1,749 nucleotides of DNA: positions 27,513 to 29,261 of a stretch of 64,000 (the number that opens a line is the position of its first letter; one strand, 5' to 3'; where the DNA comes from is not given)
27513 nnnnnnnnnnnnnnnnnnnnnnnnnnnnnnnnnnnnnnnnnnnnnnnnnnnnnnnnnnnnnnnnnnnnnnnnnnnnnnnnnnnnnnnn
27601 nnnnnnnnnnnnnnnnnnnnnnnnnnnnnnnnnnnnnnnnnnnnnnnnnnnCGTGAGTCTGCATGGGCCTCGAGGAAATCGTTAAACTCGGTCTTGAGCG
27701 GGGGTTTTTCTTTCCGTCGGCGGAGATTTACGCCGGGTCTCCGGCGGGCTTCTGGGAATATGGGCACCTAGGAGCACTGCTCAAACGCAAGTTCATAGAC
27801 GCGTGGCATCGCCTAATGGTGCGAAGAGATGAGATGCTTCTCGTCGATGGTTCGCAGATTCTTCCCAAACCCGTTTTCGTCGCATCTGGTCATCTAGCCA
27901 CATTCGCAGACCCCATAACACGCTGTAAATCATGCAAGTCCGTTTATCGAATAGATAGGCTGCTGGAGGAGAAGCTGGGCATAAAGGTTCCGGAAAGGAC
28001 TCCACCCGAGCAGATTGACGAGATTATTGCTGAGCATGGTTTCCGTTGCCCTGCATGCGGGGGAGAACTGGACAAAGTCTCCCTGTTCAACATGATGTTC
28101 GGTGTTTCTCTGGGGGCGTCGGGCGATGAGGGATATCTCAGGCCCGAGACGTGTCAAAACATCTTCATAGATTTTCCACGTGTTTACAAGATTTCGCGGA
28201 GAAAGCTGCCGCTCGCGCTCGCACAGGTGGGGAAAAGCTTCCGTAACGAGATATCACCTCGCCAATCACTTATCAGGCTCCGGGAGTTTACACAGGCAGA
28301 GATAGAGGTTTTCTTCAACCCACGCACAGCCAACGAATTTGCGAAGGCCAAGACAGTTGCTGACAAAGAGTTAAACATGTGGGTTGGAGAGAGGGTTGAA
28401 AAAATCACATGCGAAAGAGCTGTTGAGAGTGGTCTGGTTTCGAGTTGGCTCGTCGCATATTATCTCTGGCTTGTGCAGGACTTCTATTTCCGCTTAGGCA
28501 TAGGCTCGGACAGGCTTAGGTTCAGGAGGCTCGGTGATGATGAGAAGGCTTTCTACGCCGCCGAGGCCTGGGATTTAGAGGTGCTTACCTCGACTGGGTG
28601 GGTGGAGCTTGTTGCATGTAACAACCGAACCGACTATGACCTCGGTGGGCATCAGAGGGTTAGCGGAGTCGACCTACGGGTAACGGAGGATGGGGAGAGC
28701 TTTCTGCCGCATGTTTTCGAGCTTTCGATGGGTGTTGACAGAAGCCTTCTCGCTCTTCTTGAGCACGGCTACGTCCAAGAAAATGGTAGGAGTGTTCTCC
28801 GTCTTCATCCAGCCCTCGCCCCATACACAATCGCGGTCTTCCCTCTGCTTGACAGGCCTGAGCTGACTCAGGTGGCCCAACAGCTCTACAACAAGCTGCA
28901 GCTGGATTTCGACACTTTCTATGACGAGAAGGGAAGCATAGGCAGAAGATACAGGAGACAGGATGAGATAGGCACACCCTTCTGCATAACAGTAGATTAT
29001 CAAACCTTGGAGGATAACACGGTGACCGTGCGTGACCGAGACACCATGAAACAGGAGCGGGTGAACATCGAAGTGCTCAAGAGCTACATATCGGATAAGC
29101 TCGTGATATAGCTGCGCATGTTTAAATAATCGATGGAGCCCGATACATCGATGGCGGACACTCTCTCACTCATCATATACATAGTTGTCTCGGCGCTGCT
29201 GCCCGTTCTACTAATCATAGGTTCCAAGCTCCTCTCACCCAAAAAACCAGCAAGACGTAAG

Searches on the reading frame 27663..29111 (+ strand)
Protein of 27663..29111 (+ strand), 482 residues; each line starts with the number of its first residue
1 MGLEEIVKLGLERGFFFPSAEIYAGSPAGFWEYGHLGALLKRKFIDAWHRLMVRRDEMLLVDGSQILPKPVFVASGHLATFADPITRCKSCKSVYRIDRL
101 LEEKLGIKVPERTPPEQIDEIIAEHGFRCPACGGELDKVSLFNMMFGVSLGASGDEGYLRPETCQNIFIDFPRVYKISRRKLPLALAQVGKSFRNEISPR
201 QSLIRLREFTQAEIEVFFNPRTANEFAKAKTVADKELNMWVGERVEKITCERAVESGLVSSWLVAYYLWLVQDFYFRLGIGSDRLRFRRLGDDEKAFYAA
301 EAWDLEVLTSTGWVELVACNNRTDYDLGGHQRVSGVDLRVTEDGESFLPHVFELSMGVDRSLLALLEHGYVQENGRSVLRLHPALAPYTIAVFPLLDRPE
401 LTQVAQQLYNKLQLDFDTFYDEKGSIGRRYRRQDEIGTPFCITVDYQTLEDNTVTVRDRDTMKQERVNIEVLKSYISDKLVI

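Call 4: search_protein_families(library=pfam, proteins=[window:27663-29111:+], max_evalue=0.1)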
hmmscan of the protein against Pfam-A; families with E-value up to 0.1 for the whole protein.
window:27663-29111:+ (482 aa): 5 families
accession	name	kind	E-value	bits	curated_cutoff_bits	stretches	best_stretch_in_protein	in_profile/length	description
PF03129.25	HGTP_anticodon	-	2.4e-21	76.1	21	1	390-478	2-93/94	Anticodon binding domain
PF00587.30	tRNA-synt_2b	-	1.7e-13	51.5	29.3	1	154-368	8-178/179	tRNA synthetase class II core domain (G, H, P, S and T)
PF13717.11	Zn_ribbon_4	-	0.056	13.8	30.3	1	85-99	2-16/36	zinc-ribbon domain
PF23548.1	Zn_ribbon_FGT1_2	-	0.063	13.3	27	0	126-138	20-32/35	FORGETTER1 second zinc ribbon domain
PF24460.1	DUF7575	-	0.085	12.7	28.5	1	127-137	4-14/28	Domain of unknown function (DUF7575)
